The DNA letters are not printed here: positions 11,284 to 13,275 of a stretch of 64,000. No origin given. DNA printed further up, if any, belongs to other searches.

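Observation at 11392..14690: Translationally coupled pair of paralogous large GTPases, the second membrane-anchored, wedged between ubiA and comF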

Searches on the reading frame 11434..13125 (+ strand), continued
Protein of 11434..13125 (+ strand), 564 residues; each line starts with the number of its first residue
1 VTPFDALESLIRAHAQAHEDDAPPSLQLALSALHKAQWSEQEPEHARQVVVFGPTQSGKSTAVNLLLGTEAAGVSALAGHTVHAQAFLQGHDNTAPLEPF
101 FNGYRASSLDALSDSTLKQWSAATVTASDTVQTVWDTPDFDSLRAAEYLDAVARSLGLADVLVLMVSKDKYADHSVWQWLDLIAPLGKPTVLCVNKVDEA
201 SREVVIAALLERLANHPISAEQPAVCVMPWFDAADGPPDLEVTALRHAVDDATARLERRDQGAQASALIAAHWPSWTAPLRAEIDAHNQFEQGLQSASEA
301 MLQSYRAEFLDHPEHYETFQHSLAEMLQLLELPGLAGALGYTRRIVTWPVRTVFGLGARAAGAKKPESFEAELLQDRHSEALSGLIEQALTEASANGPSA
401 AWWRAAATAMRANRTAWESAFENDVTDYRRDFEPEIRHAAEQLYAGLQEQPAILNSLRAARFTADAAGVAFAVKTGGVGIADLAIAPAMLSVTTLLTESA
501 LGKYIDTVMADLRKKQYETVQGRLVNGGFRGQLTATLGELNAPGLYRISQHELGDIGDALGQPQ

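Call 63: list_cluster_members(proteins=[P0121, P0001, P0046, P0061, P0108, P0100, P0006, P0010, P0040, P0153])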
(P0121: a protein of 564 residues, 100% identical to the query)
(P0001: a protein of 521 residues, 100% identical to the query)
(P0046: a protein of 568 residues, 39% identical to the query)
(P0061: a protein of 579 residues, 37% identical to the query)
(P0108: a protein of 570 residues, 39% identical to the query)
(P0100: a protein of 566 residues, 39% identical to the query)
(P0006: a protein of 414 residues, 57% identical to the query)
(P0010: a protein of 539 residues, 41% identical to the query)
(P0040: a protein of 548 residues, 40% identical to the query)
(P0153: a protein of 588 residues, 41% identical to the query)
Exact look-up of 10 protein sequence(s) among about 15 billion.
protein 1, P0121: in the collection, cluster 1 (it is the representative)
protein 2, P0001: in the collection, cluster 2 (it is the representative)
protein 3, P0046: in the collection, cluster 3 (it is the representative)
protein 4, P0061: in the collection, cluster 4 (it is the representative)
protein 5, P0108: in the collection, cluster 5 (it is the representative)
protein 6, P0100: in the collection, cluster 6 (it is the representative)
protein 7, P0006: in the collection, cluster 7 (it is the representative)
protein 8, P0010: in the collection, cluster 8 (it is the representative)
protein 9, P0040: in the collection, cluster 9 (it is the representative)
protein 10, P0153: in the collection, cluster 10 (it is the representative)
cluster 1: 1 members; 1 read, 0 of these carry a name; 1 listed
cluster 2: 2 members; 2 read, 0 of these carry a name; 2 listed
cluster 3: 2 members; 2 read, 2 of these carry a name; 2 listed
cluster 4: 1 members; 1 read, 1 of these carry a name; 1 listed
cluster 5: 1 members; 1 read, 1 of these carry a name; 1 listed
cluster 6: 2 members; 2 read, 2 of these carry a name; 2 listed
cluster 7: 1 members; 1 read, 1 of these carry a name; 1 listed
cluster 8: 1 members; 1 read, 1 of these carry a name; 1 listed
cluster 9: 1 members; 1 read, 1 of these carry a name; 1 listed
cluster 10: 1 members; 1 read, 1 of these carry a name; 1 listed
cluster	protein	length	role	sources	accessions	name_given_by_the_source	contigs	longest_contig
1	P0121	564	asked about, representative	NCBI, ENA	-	-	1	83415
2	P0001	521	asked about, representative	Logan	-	-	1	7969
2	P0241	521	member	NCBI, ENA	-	-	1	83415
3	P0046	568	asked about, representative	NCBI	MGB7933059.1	MAG: GTPase [Gammaproteobacteria bacterium]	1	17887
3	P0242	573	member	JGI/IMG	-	50S ribosome-binding GTPase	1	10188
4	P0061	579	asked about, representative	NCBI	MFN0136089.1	MAG: GTPase [Phycisphaerae bacterium]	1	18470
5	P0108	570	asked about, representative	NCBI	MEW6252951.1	MAG: GTPase domain-containing protein, partial [Planctomycetota bacterium]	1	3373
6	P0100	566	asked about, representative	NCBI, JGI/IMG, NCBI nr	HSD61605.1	MAG TPA: GTPase domain-containing protein [Burkholderiales bacterium] | hypothetical protein | GTPase domain-containing protein [Burkholderiales bacterium]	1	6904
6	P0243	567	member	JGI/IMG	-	50S ribosome-binding GTPase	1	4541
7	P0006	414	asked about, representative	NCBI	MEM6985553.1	MAG: GTPase [Pseudomonadota bacterium]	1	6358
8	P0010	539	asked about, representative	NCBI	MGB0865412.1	MAG: GTPase [Granulosicoccaceae bacterium]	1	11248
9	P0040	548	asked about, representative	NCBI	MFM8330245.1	MAG: GTPase [Candidatus Methylumidiphilus sp.]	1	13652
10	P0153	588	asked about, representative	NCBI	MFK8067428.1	MAG: GTPase [Gammaproteobacteria bacterium]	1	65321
